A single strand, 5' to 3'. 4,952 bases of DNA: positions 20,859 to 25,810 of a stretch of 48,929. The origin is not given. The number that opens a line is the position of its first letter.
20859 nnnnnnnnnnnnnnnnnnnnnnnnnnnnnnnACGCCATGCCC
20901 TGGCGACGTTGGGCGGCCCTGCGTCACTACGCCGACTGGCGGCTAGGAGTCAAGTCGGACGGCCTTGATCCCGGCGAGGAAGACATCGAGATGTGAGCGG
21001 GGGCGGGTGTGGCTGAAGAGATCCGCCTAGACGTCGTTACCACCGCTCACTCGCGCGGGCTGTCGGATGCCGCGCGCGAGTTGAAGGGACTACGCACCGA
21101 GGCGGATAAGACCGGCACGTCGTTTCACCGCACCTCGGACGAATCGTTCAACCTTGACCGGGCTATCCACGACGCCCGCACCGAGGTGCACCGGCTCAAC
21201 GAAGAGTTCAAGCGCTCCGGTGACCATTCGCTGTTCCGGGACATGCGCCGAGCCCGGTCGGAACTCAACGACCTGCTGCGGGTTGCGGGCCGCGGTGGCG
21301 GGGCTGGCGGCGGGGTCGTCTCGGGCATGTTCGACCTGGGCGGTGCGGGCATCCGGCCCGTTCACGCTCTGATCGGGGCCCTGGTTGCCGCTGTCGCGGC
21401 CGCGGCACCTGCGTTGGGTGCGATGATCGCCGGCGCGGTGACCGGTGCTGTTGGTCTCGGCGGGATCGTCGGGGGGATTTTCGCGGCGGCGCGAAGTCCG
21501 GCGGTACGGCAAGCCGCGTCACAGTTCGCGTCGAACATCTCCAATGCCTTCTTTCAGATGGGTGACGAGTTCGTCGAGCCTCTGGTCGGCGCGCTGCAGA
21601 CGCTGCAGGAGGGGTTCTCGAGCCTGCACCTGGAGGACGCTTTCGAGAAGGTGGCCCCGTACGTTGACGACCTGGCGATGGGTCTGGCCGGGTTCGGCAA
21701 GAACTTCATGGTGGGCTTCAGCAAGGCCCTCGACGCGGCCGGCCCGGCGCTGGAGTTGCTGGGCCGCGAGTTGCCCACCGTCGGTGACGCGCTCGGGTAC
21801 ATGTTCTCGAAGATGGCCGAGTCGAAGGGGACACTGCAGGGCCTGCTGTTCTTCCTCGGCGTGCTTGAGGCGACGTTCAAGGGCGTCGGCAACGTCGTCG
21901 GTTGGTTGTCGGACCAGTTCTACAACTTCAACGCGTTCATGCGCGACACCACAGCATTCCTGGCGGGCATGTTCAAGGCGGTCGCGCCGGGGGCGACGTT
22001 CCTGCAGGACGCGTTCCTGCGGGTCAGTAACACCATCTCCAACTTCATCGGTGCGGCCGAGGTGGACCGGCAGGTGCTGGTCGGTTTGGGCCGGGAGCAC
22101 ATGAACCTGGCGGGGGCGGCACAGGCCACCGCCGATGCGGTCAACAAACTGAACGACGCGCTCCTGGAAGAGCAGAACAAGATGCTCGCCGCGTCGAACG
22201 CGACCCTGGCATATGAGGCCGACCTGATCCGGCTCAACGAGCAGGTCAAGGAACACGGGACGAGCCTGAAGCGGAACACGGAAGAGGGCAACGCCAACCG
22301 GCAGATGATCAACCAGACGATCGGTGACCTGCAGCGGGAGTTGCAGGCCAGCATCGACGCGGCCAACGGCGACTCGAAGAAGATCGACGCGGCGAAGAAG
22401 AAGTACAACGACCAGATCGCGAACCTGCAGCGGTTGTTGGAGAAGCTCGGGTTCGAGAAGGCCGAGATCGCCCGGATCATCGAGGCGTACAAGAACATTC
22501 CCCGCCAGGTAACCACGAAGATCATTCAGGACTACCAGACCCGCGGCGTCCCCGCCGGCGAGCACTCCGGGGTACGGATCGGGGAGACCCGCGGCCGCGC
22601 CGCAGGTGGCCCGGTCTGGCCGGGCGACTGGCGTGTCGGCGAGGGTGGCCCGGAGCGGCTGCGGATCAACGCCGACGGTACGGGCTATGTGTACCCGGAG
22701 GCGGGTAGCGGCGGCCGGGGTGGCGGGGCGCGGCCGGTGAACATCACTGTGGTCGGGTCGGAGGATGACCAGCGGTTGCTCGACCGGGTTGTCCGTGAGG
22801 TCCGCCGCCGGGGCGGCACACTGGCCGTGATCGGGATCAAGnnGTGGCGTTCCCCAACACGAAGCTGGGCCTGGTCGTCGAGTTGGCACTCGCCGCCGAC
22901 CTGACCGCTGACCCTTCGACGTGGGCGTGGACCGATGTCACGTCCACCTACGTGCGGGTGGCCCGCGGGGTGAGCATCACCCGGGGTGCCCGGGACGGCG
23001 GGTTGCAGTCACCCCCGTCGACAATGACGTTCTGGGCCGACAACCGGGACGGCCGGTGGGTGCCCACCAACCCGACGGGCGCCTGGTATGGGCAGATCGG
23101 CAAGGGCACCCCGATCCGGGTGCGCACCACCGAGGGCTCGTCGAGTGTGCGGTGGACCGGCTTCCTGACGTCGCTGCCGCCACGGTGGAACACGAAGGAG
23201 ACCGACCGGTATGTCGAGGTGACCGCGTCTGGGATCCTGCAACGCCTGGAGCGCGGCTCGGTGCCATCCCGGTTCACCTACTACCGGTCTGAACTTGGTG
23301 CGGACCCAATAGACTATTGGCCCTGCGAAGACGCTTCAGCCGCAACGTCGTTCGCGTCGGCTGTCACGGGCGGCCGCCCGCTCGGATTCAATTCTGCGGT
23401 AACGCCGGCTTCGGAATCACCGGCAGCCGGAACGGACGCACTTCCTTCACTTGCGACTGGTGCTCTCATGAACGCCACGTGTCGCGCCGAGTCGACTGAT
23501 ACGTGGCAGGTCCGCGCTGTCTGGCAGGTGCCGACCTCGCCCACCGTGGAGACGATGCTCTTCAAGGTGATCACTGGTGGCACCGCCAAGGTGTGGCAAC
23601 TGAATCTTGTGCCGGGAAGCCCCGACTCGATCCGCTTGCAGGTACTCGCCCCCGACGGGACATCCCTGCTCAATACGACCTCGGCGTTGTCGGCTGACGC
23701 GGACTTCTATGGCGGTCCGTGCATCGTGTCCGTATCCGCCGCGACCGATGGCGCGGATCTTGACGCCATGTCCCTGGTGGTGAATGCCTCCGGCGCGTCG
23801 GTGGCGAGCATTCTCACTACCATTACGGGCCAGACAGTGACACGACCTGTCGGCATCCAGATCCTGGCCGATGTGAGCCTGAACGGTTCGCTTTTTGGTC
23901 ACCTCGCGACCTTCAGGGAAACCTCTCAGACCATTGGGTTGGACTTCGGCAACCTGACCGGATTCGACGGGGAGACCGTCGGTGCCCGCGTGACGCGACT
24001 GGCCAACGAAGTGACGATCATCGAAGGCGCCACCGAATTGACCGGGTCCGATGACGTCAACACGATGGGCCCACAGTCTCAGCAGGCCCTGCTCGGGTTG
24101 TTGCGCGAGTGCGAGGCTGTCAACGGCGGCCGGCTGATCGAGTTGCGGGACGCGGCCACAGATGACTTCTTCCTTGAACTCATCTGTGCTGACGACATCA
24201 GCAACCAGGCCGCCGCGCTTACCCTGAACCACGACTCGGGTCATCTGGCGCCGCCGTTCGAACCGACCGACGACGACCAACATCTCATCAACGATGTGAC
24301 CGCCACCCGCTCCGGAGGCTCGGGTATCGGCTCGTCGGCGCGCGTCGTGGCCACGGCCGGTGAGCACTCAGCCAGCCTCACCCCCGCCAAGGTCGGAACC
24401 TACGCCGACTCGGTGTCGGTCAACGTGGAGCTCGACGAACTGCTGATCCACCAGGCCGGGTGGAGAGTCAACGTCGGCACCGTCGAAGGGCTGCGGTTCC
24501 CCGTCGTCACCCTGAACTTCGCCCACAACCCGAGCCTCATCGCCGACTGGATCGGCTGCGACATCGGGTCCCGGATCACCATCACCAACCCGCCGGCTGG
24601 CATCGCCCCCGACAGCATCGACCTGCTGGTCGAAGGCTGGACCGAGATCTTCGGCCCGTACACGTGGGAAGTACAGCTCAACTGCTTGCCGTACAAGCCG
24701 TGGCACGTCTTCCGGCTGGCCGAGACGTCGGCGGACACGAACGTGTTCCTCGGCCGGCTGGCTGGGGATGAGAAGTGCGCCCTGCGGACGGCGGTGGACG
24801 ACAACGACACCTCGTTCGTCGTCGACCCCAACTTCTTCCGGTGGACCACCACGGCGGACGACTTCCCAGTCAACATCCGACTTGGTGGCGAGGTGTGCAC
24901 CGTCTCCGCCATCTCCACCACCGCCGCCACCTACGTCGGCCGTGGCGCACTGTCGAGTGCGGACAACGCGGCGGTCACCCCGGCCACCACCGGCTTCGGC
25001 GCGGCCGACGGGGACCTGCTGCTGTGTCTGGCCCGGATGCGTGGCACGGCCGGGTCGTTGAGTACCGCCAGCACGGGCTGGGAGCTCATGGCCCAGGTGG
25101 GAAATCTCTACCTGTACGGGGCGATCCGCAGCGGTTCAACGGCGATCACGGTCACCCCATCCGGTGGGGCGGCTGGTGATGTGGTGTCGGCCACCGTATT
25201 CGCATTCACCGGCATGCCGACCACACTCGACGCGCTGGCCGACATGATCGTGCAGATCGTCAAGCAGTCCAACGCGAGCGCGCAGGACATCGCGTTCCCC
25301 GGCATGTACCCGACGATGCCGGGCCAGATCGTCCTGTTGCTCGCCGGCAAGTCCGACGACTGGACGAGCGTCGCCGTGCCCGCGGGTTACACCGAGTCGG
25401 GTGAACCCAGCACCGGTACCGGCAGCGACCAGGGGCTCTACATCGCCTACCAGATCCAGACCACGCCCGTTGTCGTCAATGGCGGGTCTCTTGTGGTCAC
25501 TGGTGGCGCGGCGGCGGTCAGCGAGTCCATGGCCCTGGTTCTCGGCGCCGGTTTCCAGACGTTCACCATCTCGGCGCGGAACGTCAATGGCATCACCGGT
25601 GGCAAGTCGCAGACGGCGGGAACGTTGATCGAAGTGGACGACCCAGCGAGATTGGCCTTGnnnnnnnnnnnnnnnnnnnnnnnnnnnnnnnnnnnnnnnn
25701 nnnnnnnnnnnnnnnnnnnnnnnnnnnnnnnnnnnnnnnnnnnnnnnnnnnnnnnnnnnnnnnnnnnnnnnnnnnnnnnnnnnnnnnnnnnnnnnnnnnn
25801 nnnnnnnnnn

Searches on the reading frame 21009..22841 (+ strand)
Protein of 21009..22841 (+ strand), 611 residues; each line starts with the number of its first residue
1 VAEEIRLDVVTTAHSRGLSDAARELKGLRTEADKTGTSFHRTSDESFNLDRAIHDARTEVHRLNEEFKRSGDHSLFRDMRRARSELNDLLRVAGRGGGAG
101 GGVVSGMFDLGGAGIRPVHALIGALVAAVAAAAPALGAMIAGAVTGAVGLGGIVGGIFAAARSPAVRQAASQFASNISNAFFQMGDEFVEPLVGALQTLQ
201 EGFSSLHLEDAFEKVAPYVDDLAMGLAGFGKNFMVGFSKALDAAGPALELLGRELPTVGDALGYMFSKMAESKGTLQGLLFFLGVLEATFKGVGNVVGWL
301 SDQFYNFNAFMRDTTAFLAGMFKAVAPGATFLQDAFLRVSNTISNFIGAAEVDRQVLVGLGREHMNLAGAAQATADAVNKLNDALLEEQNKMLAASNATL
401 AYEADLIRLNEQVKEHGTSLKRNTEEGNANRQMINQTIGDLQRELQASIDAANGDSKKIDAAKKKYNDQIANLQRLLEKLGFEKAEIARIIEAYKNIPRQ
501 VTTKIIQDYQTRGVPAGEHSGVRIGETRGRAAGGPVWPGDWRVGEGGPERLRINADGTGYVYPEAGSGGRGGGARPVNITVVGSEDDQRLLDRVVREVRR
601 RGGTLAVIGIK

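Call 85: search_protein_families(library=phrogs, proteins=[window:21009-22841:+], max_evalue=0.0001)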
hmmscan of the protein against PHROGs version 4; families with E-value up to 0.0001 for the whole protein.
window:21009-22841:+ (611 aa): 1 family
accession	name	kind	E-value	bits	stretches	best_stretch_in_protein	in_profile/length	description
phrog_34159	-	unknown function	7.4e-24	85.3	1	33-499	29-509/677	-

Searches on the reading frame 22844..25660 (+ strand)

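Call 85: search_protein_families(library=phrogs, proteins=[window:22844-25660:+], max_evalue=0.0001)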
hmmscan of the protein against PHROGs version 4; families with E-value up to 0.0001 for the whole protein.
window:22844-25660:+ (939 aa): 2 families
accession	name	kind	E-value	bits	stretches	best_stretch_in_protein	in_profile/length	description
phrog_5313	-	unknown function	1.2e-135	455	2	101-695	438-1018/1052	-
phrog_24476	-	other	1.4e-41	143.3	1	458-628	430-598/1066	phosphodiesterase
